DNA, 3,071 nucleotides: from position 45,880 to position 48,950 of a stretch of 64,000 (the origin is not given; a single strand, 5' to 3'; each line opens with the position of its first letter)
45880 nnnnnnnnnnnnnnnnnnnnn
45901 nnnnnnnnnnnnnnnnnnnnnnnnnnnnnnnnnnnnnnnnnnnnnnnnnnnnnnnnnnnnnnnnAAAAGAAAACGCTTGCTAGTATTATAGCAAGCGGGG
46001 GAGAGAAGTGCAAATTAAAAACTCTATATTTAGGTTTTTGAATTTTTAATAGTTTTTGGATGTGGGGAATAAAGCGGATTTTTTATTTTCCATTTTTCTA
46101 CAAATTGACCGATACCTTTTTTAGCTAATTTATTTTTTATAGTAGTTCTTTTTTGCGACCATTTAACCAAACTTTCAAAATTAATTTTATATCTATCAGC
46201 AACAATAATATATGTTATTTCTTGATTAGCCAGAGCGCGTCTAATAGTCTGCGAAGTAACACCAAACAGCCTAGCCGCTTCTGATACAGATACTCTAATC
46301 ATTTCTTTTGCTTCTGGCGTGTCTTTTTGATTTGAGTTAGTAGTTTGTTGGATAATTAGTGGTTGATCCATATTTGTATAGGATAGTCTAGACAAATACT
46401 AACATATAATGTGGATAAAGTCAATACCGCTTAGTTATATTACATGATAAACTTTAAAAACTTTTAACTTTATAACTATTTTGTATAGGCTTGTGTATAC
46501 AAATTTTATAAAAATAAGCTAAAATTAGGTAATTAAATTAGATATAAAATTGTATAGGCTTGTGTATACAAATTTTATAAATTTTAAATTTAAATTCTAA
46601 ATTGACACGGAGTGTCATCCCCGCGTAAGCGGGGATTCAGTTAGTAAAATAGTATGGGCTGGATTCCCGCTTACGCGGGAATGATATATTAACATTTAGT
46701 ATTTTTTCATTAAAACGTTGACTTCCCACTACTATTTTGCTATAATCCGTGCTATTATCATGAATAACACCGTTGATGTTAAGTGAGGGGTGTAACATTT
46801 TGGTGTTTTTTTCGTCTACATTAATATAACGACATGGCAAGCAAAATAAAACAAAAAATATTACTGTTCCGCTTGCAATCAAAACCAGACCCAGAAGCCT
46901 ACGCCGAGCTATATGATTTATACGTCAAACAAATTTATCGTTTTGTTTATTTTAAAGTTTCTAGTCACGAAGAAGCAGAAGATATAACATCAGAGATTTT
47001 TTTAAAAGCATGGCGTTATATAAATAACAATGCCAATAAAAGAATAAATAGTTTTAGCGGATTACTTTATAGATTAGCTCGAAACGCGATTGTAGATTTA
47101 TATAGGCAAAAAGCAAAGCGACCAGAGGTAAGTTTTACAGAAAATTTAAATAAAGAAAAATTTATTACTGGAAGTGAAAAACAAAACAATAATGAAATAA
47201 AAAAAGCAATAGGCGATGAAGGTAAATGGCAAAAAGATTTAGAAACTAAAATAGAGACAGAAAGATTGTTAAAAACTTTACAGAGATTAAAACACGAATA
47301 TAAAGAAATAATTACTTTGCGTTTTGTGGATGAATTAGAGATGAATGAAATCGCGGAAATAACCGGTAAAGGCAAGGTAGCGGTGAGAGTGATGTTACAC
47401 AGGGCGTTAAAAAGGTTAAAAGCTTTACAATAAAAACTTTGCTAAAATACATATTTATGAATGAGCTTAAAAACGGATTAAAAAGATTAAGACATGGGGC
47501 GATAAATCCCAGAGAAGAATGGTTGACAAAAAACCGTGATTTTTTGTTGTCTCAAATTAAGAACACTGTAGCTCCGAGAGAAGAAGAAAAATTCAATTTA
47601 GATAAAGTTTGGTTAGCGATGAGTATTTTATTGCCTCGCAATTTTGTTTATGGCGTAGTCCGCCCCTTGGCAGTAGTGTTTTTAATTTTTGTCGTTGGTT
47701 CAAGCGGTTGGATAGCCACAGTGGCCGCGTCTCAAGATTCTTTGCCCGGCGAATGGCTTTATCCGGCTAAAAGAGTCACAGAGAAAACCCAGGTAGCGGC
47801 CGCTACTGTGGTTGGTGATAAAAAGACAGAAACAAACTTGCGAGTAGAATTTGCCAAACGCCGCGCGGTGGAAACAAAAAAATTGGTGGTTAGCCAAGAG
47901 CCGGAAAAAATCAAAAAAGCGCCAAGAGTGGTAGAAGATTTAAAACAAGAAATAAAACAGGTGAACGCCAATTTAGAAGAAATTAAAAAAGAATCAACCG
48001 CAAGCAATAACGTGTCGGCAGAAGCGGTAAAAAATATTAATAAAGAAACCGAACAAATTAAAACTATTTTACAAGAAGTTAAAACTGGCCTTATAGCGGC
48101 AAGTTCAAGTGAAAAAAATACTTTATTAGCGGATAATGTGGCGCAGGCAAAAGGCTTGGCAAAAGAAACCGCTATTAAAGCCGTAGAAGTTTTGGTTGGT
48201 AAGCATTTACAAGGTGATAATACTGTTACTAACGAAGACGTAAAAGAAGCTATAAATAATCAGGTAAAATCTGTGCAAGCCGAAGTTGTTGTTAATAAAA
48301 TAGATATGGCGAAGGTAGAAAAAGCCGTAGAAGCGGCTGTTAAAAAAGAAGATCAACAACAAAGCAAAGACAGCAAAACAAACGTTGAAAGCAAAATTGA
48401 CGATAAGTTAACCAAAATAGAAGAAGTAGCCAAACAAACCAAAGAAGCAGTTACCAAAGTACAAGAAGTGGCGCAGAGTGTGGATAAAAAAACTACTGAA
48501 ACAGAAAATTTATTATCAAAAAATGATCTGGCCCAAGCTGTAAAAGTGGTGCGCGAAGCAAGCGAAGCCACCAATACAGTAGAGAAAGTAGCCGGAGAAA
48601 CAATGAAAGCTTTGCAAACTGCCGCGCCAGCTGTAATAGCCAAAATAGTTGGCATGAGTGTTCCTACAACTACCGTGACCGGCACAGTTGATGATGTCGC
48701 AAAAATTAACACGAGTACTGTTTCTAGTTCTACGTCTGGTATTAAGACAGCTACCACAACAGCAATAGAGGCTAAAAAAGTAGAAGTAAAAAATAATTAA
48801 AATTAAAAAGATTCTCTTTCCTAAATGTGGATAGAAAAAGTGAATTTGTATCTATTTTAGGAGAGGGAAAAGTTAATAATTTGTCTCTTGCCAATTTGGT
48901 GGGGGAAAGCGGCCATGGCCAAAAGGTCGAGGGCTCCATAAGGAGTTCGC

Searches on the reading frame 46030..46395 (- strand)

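Call 48: search_protein_families(library=pfam, proteins=[window:46030-46395:-], max_evalue=0.001)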
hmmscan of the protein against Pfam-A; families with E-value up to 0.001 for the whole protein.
window:46030-46395:- (121 aa): 2 families
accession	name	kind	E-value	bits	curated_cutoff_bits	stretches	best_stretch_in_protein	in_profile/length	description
PF12728.13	HTH_17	-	5.1e-06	27.1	27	1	36-83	3-50/51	Helix-turn-helix domain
PF08220.18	HTH_DeoR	-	0.00045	20.4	21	1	35-61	15-41/57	DeoR-like helix-turn-helix domain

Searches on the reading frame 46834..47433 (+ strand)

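Call 21: search_protein_families(library=pfam, proteins=[window:46834-47433:+], max_evalue=0.01)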
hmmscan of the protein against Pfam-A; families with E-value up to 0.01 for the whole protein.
window:46834-47433:+ (199 aa): 3 families
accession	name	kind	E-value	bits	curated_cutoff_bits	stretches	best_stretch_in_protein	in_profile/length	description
PF04542.20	Sigma70_r2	-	6.4e-13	48.7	24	1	26-95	1-70/71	Sigma-70 region 2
PF08281.18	Sigma70_r4_2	-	1e-11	44.7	25.7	1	143-195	2-54/54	Sigma-70, region 4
PF04545.22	Sigma70_r4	-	6.9e-09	35.5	24.1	1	149-196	2-49/50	Sigma-70, region 4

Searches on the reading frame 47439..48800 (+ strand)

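Call 21: search_protein_families(library=pfam, proteins=[window:47439-48800:+], max_evalue=0.01)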
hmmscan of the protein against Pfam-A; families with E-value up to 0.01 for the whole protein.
window:47439-48800:+ (453 aa): 1 family
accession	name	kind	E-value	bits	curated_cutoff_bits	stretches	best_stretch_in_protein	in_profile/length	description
PF18915.5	DUF5667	-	4.2e-09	37.2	27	1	101-201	2-93/99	Domain of unknown function (DUF5667)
